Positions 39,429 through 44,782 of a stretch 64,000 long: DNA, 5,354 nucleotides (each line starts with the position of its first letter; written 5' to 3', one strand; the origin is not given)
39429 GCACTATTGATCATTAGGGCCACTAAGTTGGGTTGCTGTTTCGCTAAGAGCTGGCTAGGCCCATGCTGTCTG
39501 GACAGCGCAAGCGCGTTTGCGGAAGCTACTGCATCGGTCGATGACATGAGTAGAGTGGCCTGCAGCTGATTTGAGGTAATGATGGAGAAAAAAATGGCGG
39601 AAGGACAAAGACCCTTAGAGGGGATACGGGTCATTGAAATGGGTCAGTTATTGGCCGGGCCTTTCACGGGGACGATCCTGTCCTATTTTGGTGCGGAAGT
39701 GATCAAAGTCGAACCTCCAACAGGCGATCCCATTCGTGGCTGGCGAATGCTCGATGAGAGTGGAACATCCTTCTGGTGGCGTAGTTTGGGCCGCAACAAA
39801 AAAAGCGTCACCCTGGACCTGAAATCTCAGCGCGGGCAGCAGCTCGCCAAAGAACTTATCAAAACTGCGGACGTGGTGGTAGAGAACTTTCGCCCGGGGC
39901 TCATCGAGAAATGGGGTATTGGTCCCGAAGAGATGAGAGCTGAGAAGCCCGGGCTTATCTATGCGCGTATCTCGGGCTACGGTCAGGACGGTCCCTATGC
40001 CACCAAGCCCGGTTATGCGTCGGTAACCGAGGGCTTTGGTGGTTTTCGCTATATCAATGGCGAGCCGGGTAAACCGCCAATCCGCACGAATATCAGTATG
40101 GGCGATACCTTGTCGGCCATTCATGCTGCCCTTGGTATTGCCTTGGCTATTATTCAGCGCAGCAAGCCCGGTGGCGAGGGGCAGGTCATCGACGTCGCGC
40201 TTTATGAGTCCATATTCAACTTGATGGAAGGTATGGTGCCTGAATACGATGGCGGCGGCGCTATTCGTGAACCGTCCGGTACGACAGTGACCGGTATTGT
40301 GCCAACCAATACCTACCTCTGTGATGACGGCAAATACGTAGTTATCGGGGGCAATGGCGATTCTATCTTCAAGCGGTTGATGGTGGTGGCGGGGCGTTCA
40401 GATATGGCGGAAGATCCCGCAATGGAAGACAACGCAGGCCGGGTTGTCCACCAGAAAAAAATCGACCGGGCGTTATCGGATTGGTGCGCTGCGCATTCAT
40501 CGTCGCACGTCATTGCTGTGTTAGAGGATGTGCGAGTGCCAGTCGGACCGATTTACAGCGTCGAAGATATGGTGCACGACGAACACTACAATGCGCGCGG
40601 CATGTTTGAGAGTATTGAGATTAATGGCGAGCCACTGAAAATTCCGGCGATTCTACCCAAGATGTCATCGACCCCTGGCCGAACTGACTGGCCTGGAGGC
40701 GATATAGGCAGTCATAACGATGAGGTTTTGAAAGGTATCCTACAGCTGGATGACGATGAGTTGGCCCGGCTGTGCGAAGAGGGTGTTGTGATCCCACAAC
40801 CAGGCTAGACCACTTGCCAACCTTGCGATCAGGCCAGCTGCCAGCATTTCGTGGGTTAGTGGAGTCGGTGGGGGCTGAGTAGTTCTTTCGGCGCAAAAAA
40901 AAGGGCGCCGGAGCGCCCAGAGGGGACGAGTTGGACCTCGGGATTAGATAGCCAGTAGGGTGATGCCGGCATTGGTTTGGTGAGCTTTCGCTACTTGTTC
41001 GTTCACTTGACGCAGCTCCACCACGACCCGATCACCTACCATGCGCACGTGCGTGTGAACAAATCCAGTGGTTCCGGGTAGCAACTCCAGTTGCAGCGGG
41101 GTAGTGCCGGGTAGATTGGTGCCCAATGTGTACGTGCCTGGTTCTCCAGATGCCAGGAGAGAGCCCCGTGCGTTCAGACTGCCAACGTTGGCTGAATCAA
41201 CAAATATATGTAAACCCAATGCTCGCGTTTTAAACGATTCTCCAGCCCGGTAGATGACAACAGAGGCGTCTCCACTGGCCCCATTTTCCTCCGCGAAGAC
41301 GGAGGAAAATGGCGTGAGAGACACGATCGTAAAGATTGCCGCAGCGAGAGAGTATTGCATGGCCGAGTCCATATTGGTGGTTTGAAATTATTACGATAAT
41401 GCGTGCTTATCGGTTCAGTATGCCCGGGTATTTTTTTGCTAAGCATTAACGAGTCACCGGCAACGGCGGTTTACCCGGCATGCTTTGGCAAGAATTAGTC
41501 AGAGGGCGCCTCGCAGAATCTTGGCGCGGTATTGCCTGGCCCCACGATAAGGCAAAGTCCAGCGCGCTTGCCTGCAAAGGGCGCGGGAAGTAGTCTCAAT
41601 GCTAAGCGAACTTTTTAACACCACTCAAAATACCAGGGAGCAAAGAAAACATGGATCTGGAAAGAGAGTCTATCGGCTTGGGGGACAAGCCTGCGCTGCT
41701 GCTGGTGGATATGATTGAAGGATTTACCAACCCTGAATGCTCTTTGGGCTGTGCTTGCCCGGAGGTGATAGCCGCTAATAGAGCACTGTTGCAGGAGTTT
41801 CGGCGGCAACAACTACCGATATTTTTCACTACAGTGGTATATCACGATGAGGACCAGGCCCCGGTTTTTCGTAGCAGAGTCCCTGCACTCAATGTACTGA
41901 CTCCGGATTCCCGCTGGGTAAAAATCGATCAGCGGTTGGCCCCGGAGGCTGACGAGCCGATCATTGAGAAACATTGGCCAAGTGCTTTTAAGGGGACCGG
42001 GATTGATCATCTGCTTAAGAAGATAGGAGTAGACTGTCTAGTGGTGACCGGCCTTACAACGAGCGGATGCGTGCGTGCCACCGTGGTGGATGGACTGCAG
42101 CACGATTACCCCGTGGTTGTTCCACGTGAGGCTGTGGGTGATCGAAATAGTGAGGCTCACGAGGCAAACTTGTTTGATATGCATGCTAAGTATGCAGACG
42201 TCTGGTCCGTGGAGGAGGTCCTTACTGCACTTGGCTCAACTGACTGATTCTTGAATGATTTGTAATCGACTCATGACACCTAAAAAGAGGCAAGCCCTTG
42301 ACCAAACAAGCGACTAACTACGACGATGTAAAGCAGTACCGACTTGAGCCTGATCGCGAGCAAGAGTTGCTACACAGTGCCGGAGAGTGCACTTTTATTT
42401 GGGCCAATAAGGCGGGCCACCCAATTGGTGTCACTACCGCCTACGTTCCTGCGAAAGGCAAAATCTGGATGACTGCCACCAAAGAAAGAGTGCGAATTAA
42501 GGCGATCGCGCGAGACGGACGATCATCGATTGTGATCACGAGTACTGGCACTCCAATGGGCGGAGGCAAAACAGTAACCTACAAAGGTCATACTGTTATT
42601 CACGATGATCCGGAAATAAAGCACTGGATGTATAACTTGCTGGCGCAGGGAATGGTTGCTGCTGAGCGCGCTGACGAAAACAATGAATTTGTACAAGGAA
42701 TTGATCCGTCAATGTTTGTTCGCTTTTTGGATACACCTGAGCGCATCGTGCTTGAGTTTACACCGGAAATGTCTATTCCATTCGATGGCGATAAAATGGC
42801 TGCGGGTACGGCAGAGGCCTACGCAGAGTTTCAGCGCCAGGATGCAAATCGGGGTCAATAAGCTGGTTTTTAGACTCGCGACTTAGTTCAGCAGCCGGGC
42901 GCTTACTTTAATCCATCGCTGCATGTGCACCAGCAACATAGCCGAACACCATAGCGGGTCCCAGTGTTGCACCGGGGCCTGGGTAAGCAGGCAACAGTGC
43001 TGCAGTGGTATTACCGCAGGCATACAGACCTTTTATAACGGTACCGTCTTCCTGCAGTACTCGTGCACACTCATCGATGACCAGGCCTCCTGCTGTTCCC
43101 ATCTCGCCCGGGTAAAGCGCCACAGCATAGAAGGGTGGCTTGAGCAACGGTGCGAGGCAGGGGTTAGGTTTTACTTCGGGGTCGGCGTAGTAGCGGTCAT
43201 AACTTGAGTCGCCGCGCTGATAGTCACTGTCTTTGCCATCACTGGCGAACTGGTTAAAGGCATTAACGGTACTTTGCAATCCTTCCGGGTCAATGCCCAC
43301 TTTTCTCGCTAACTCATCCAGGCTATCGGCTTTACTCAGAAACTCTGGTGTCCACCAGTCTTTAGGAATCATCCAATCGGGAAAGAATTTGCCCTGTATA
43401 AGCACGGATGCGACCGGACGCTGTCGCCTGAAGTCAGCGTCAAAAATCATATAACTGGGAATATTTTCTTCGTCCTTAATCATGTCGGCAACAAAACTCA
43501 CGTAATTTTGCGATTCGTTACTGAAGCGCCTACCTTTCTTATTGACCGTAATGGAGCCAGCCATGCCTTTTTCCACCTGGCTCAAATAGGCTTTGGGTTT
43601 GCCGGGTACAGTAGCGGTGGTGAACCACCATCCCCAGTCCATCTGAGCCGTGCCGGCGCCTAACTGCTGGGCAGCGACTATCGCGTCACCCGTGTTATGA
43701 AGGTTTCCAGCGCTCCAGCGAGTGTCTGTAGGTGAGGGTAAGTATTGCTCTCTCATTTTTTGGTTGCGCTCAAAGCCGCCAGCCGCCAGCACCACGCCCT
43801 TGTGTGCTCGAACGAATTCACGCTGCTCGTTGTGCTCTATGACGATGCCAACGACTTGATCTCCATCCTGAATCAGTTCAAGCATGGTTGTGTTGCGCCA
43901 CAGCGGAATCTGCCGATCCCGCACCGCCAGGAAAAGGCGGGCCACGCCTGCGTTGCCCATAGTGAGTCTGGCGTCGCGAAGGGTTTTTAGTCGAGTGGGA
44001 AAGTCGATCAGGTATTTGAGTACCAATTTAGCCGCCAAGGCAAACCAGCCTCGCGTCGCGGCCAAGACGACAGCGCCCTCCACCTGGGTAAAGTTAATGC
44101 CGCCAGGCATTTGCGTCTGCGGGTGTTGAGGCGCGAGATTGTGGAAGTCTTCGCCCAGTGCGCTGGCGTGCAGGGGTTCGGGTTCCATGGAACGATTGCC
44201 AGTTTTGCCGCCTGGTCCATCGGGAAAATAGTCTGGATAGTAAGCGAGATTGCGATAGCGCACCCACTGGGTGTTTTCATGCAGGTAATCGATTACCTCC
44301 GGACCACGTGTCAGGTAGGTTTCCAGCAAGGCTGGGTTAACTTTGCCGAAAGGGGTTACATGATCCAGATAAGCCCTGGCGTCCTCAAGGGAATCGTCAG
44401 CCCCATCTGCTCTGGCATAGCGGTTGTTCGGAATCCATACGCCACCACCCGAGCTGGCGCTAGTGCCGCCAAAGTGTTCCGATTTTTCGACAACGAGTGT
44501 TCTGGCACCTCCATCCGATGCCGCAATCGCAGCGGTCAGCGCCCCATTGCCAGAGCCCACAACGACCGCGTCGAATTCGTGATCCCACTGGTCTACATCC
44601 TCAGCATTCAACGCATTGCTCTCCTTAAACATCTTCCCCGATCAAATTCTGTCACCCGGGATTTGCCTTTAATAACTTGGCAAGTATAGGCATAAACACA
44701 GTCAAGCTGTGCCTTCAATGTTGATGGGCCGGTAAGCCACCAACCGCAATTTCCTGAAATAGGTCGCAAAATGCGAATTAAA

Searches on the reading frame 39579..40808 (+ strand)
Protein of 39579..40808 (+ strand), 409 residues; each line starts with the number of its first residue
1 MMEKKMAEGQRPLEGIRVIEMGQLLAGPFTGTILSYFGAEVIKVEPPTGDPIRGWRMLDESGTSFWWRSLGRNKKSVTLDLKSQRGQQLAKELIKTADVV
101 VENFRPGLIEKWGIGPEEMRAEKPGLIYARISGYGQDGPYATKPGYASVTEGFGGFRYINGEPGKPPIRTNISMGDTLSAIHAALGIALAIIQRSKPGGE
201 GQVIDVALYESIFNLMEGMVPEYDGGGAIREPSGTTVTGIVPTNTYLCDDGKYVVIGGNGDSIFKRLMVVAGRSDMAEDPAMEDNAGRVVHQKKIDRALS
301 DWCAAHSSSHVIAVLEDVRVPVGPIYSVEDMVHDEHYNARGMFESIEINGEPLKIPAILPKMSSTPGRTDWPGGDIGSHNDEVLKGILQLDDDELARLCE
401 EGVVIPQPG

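Call 22: search_protein_families(library=pfam, proteins=[window:39579-40808:+], max_evalue=0.001)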
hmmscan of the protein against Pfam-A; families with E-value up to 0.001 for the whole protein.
window:39579-40808:+ (409 aa): 1 family
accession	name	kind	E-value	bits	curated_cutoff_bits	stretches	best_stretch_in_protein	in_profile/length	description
PF02515.22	CoA_transf_3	-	2.9e-116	389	23.3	1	13-380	1-366/366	CoA-transferase family III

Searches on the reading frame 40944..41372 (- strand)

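Call 22: search_protein_families(library=pfam, proteins=[window:40944-41372:-], max_evalue=0.001)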
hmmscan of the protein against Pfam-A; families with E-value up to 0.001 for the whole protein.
window:40944-41372:- (142 aa): 1 family
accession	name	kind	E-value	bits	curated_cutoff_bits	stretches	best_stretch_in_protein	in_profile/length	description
PF11008.14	DUF2846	-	0.00023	21.6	34.3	1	34-111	3-82/92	Protein of unknown function (DUF2846)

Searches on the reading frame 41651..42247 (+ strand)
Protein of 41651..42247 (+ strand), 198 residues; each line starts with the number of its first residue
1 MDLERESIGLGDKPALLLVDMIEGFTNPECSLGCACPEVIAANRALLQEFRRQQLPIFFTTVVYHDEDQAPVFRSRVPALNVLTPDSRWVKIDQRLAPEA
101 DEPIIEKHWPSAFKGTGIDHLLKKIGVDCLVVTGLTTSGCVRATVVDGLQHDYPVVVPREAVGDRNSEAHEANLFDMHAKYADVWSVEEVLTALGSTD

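Call 22: search_protein_families(library=pfam, proteins=[window:41651-42247:+], max_evalue=0.001)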
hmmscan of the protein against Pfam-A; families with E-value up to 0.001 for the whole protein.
window:41651-42247:+ (198 aa): 1 family
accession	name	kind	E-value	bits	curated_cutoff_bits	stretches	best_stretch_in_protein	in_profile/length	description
PF00857.26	Isochorismatase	-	9.5e-37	127.2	27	1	15-189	2-175/175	Isochorismatase domain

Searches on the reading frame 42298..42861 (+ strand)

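Call 22: search_protein_families(library=pfam, proteins=[window:42298-42861:+], max_evalue=0.001)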
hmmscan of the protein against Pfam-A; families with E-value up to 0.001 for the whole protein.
window:42298-42861:+ (187 aa): 1 family
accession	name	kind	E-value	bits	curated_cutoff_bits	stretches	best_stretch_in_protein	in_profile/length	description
PF01243.27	PNPOx_N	-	6.6e-05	23.7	28.1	1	36-132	20-98/120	Pyridoxamine 5'-phosphate oxidase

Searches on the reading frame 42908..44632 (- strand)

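Call 22: search_protein_families(library=pfam, proteins=[window:42908-44632:-], max_evalue=0.001)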
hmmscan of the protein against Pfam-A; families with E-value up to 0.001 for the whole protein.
window:42908-44632:- (574 aa): 5 families
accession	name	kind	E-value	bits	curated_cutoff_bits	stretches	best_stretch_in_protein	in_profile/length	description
PF00890.30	FAD_binding_2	-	3.6e-77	260.7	20.4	1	21-557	1-414/414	FAD binding domain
PF12831.13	FAD_oxidored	-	1.5e-09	38.1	27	1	21-70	1-50/416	FAD dependent oxidoreductase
PF01266.30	DAO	-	1.2e-06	28.8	27.9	1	21-74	1-55/353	FAD dependent oxidoreductase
PF03486.20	HI0933_like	-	5.6e-05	23.1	50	0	21-65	2-46/244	HI0933-like protein Rossmann domain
PF13450.12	NAD_binding_8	-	7.4e-05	23.4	21.9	1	24-60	1-37/68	NAD(P)-binding Rossmann-like domain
